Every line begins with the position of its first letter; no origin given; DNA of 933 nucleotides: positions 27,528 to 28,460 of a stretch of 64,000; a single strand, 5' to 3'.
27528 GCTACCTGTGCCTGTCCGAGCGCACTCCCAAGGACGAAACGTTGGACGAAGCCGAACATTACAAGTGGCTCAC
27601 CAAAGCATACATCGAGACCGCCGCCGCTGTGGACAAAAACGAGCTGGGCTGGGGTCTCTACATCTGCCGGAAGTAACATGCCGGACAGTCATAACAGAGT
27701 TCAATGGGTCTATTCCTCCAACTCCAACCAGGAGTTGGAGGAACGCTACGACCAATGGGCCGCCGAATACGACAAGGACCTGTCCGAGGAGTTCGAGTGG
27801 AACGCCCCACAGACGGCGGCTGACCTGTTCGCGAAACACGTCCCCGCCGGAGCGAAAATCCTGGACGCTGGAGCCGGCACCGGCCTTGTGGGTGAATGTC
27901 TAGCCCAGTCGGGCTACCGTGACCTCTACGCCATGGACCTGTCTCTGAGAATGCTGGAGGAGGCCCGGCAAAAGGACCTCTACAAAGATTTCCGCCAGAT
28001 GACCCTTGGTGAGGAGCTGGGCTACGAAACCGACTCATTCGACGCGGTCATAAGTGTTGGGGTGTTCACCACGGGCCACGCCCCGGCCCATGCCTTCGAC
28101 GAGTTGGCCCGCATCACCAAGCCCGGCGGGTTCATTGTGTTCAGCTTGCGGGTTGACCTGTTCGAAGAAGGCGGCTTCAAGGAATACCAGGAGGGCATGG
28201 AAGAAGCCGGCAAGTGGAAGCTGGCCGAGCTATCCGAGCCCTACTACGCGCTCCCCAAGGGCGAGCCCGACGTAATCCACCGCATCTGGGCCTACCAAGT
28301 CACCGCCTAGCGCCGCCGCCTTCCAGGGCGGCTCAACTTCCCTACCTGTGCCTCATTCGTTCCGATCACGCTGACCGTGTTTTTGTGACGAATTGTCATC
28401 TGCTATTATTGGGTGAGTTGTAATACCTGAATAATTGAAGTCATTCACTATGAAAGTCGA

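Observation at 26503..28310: panD translationally coupled to two SAM-dependent methyltransferases: candidate beta-alanine betaine pathway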

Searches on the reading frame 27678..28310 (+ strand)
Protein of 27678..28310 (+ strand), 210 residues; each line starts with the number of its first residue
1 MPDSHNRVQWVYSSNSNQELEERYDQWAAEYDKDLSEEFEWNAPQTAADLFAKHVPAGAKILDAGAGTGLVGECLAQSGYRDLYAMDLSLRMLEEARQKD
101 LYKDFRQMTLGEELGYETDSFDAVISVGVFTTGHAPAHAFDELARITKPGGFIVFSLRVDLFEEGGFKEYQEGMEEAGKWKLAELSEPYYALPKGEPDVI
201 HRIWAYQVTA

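Call 3: search_protein_families(library=pfam, proteins=[window:27678-28310:+], max_evalue=0.01)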
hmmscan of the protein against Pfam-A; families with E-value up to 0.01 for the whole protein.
window:27678-28310:+ (210 aa): 9 families
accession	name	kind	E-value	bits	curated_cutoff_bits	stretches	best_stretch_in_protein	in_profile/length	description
PF08241.18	Methyltransf_11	-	1.5e-17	64.4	21.2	1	62-155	1-95/95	Methyltransferase domain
PF13649.12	Methyltransf_25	-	3.1e-15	57.1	27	1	61-151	1-97/97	Methyltransferase domain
PF13489.12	Methyltransf_23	-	3.2e-12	46.9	27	1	50-158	16-119/164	Methyltransferase domain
PF08242.18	Methyltransf_12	-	3e-09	37.9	30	1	62-153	1-98/98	Methyltransferase domain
PF13847.12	Methyltransf_31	-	4.1e-09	36.7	27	1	58-158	4-112/145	Methyltransferase domain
PF01209.24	Ubie_methyltran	-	2e-05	24.5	20.1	1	55-154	45-150/233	ubiE/COQ5 methyltransferase family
PF07021.18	MetW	-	6.4e-05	23.1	21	1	51-148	7-103/193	Methionine biosynthesis protein MetW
PF05175.20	MTS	-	0.00022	21.4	23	1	39-134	11-112/170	Methyltransferase small domain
PF05219.18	DREV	-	0.0014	18.3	26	1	59-158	96-189/265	DREV methyltransferase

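Call 4: search_protein_families(library=ncbifam, proteins=[window:27678-28310:+], max_evalue=0.01)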
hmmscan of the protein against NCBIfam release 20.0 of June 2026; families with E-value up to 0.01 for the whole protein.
window:27678-28310:+ (210 aa): 32 families (the best 25 are shown)
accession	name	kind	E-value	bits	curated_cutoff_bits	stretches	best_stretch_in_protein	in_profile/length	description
NF045667.1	MTase_DVU1556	equivalog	9.9e-15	54.6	155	1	54-164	19-125/213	DVU_1556 family methyltransferase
TIGR02072.1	BioC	equivalog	4.4e-13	49.6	184.95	1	58-157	35-134/244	malonyl-ACP O-methyltransferase BioC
NF001241.0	PRK00216.1-2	equivalog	3.1e-12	46.6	327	1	54-155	48-147/231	demethylmenaquinone methyltransferase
NF007610.0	PRK10258.1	equivalog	1.8e-11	43.9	342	1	46-157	29-140/251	malonyl-ACP O-methyltransferase BioC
TIGR02021.1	BchM-ChlM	equivalog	2e-11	43.7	158.9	1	50-149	47-149/218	magnesium protoporphyrin IX methyltransferase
NF043040.1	corrin_prot_MT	hypoth_equivalog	4.2e-10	39.4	180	1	47-154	30-146/216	corrinoid protein-associated methyltransferase CpaM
TIGR01983.1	UbiG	equivalog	1.4e-09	37.6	102.95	1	47-156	49-152/228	bifunctional 2-polyprenyl-6-hydroxyphenol methylase/3-demethylubiquinol 3-O-methyltransferase UbiG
NF041537.1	ArsM_AhpD_UU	exception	3.8e-09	35.8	510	1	54-156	73-181/345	arsenite methyltransferase/AhpD domain selenoprotein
TIGR01934.1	MenG_MenH_UbiE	subfamily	6.3e-09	35.5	158.35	1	46-154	30-140/223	ubiquinone/menaquinone biosynthesis methyltransferase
NF047649.1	MTase_UXPK_star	exception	3.8e-08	32.7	460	1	55-155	75-181/283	methyltransferase/UXPK-star double selenoprotein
NF052510.1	methyltran_MpqE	exception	4.2e-07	29.6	335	1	55-154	44-150/234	methyl-plastoquinone biosynthesis methyltransferase MpqE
NF041536.1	ArsM_DUF2284_UU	exception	1.5e-06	26.8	575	1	54-155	73-180/459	arsenite methyltransferase/DUF2284 domain selenoprotein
NF001244.0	PRK00216.1-5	equivalog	4.8e-06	26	216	1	15-154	5-152/236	bifunctional demethylmenaquinone methyltransferase/2-methoxy-6-polyprenyl-1,4-benzoquinol methylase UbiE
NF004452.0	PRK05785.1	equivalog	4.9e-06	26.2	207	1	15-148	6-138/228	hypothetical protein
NF045882.1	PLipidMtase_Leg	equivalog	8.5e-06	25.7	390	1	21-155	7-143/207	phospholipid N-methyltransferase PmtA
NF041675.1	sarc_dimgly_tmase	equivalog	0.00032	20.7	550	1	54-156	63-170/278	sarcosine/dimethylglycine N-methyltransferase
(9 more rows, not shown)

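Call 16: search_solved_structures(query=window:27678-28310:+, max_evalue=0.001, show_alignments=2)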
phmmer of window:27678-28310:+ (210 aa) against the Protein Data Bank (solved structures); distinct sequences matched with E-value up to 0.001: 32.
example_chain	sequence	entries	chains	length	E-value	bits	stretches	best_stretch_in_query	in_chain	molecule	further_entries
7qcb_A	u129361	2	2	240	4.2e-24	88.6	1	23-182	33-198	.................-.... 27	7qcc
6f5z_A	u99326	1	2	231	3.2e-11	46.5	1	21-189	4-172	24-sterol C-methyltransferase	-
9fcq_A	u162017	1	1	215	5.3e-10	42.5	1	47-154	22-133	SAM-dependent methyltransferase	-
9fcs_A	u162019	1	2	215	5.5e-10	42.4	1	47-154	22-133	SAM-dependent methyltransferase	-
9fcy_A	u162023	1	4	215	9.3e-10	41.7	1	46-154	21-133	SAM-dependent methyltransferase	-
9fcd_A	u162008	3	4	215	9.5e-10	41.7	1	47-154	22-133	SAM-dependent methyltransferase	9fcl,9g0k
9fd3_A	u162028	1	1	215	9.6e-10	41.6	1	47-154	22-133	SAM-dependent methyltransferase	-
9fcu_A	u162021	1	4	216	1.1e-09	41.5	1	47-154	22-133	SAM-dependent methyltransferase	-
9fcx_A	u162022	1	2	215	1.3e-09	41.2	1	47-154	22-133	SAM-dependent methyltransferase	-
3l8d_A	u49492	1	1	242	5e-09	39.3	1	15-155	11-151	Methyltransferase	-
2avn_A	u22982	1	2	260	1.7e-07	34.3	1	22-156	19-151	ubiquinone/menaquinone biosynthesis methyltransferase-related protein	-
3mgg_A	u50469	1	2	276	1.9e-06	30.8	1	55-154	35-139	Methyltransferase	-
4qtt_B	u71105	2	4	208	3e-06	30.2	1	58-129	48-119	Putative methyltransferase BUD23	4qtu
7wtn_CB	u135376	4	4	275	5.2e-06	29.5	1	58-129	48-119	18S rRNA (guanine(1575)-N(7))-methyltransferase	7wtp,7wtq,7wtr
6uak_A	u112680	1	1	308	5.7e-06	29.3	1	58-155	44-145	SAM dependent methyltransferase LahSB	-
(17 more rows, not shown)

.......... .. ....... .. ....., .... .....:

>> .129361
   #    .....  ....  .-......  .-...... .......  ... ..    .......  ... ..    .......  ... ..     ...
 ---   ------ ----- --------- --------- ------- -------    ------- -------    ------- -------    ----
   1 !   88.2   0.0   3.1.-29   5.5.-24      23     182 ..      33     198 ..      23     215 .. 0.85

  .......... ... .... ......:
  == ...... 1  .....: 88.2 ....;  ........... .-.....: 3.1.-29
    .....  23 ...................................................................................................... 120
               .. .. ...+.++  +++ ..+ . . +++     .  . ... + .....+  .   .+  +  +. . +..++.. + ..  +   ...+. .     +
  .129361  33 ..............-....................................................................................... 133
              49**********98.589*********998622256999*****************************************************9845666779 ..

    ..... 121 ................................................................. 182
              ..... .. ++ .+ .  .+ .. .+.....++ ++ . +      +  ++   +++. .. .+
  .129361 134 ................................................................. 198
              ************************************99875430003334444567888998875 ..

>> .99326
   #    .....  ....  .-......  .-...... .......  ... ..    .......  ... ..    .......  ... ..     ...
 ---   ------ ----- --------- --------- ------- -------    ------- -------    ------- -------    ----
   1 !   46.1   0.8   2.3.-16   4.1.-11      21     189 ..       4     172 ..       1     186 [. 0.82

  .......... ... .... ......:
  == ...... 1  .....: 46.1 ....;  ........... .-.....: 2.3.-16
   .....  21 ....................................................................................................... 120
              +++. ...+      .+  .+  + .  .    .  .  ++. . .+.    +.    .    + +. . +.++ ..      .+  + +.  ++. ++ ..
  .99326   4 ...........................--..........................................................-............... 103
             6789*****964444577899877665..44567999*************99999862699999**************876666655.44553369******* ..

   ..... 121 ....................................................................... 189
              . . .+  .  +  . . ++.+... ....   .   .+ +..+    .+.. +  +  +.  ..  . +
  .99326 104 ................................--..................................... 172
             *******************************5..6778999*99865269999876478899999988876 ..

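Call 31: find_homologous_proteins(query=window:27678-28310:+, max_evalue=0.00001)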
Query window:27678-28310:+ (210 aa): 2323 proteins with E <= 0.00001 among 2869 candidates; the best 120 are listed.
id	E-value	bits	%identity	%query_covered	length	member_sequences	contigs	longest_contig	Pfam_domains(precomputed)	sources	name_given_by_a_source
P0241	2.2e-133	460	96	100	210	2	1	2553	PF13847.13,PF13489.13,PF13649.13,PF08241.19,PF08242.19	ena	-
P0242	7.5e-131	452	93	100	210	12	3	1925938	PF13847.13,PF13489.13,PF13649.13,PF08241.19,PF08242.19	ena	-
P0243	1.4e-130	451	93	100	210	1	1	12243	PF13847.13,PF13489.13,PF13649.13,PF08241.19,PF08242.19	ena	-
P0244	1.6e-130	451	95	100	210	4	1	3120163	PF13847.13,PF13489.13,PF13649.13,PF08241.19,PF08242.19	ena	-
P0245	1.3e-129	448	93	100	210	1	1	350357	PF07021.19,PF13847.13,PF13489.13,PF13649.13,PF08241.19,PF08242.19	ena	-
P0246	1.1e-127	442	92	100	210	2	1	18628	PF13847.13,PF13489.13,PF13649.13,PF08241.19,PF08242.19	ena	-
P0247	1.6e-126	438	92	100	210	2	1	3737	PF13847.13,PF13489.13,PF13649.13,PF08241.19,PF08242.19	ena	-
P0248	1.0e-123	429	88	100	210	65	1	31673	PF07021.19,PF13847.13,PF13489.13,PF13649.13,PF08241.19,PF08242.19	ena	-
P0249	5.9e-123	426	88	100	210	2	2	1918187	PF13847.13,PF13489.13,PF13649.13,PF01209.25,PF08241.19,PF08242.19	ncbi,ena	-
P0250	9.9e-123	426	87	100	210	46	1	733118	PF13847.13,PF13489.13,PF13649.13,PF08241.19,PF08242.19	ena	-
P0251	3.9e-121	420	86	100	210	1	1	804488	PF13847.13,PF13489.13,PF13649.13,PF08241.19,PF08242.19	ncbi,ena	-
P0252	1.1e-120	419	87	100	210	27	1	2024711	PF13847.13,PF13489.13,PF13649.13,PF08241.19,PF08242.19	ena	-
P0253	1.3e-120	419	86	100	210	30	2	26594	PF13847.13,PF13489.13,PF13649.13,PF01209.25,PF08241.19,PF08242.19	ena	-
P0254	1.9e-120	418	87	100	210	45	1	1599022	PF13847.13,PF13489.13,PF13649.13,PF01209.25,PF08241.19,PF08242.19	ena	-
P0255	1.9e-120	418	86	100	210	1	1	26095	PF13847.13,PF13489.13,PF13649.13,PF08241.19,PF08242.19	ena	-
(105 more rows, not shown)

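Call 71: predict_structure(alignment_id=A2)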
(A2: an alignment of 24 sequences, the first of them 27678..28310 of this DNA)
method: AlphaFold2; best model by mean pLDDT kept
length: 210 residues; sequences in the alignment: 24
mean_pLDDT: 90.2   pTM: 0.88
mean pLDDT of the five models: 90.2, 89.7, 89.6, 88.4, 86.7
residues with pLDDT >= 90: 126; 70-90: 76; 50-70: 8; < 50: 0
segments of 3 or more residues with pLDDT < 50: none
pLDDT, mean of each block of 10 residues (from residue 1): 81 85 90 89 93 97 88 96 94 93 91 91 90 71 96 93 88 96 95 81 95
secondary structure, 60 per line:
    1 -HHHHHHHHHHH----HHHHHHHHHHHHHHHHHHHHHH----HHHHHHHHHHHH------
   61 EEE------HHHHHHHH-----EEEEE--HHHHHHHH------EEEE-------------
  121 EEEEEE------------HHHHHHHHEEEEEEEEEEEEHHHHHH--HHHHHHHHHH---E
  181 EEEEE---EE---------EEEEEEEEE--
elements in order: H2-12 H17-38 H43-54 E61-63 H70-77 E83-87 H90-97 E104-107 E121-126 H139-146 E147-158 H159-164 H167-176 E180-185 E200-208

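Call 75: fold_search(model_id=the predicted structure, library=pdb)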
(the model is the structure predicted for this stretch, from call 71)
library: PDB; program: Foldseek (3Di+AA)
matches with E <= 10: 1977; with E <= 0.001: 1498
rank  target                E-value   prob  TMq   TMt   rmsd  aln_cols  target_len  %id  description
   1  7qcb_MODEL_1_A        6.5e-16  1.00  0.72  0.64   4.2       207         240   29  Williams-Beuren syndrome related methyltransferase WBSCR27 in complex with SAH (released 2021-12-29)
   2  2avn_A                1.3e-11  1.00  0.62  0.53   6.6       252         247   16  CRYSTAL STRUCTURE OF A UBIQUINONE/MENAQUINONE BIOSYNTHESIS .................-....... PROTEIN (TM1389) FROM THERMOTOGA  (released 2005-10-18)
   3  3l8d                  2.8e-11  1.00  0.61  0.63   6.6       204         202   16  Crystal structure of methyltransferase from Bacillus Thuringiensis (released 2010-01-12)
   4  6f5z_B                3.0e-11  1.00  0.68  0.63   5.2       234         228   22  Complex between the Haloferax volcanii Trm112 methyltransferase activator and the Hvo_0019 putative methyltransferase (released 2018-07-11)
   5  6f5z_A                4.4e-11  1.00  0.67  0.63   5.7       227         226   22  Complex between the Haloferax volcanii Trm112 methyltransferase activator and the Hvo_0019 putative methyltransferase (released 2018-07-11)
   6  8ys9_B                7.3e-11  1.00  0.62  0.63   6.2       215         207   20  Crystal structure of Phosphatidylethanolamine N-methyltransferase from R. thermophilum complexed with DMPE and SAH (released 2024-10-16)
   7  8ys9_A                3.6e-10  1.00  0.62  0.62   7.6       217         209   20  Crystal structure of Phosphatidylethanolamine N-methyltransferase from R. thermophilum complexed with DMPE and SAH (released 2024-10-16)
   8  6uvq_A                4.1e-10  1.00  0.58  0.48   5.2       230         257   17  Crystal structure of Apo AtmM (released 2020-11-25)
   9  8zc7_A                4.4e-10  1.00  0.54  0.43   7.5       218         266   16  Crystallographic analysis of MitM, which catalyzes the post-mitosane modification in mitomycin biosynthesis (released 2024-11-27)
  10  8zc7_B                5.3e-10  1.00  0.53  0.43   7.4       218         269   17  Crystallographic analysis of MitM, which catalyzes the post-mitosane modification in mitomycin biosynthesis (released 2024-11-27)
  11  6uv6_A                5.7e-10  1.00  0.62  0.51   5.8       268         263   18  AtmM with bound rebeccamycin analogue (released 2020-11-25)
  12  5dpm                  6.1e-10  1.00  0.70  0.71   4.8       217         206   16  Crystal structure of UbiG mutant in complex with SAH (released 2016-09-21)
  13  1vlm_A                6.9e-10  1.00  0.58  0.59   6.5       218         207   18  Crystal structure of SAM-dependent methyltransferase, possible histamine N-methyltransferase (TM1293) from Thermotoga  (released 2004-08-24)
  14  7wtw_q                7.9e-10  1.00  0.64  0.66   4.9       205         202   19  Cryo-EM structure of a human pre-40S ribosomal subunit - State RRP12-A3 (released 2022-10-19)
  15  6uv6_C                7.9e-10  1.00  0.56  0.46   5.7       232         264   19  AtmM with bound rebeccamycin analogue (released 2020-11-25)
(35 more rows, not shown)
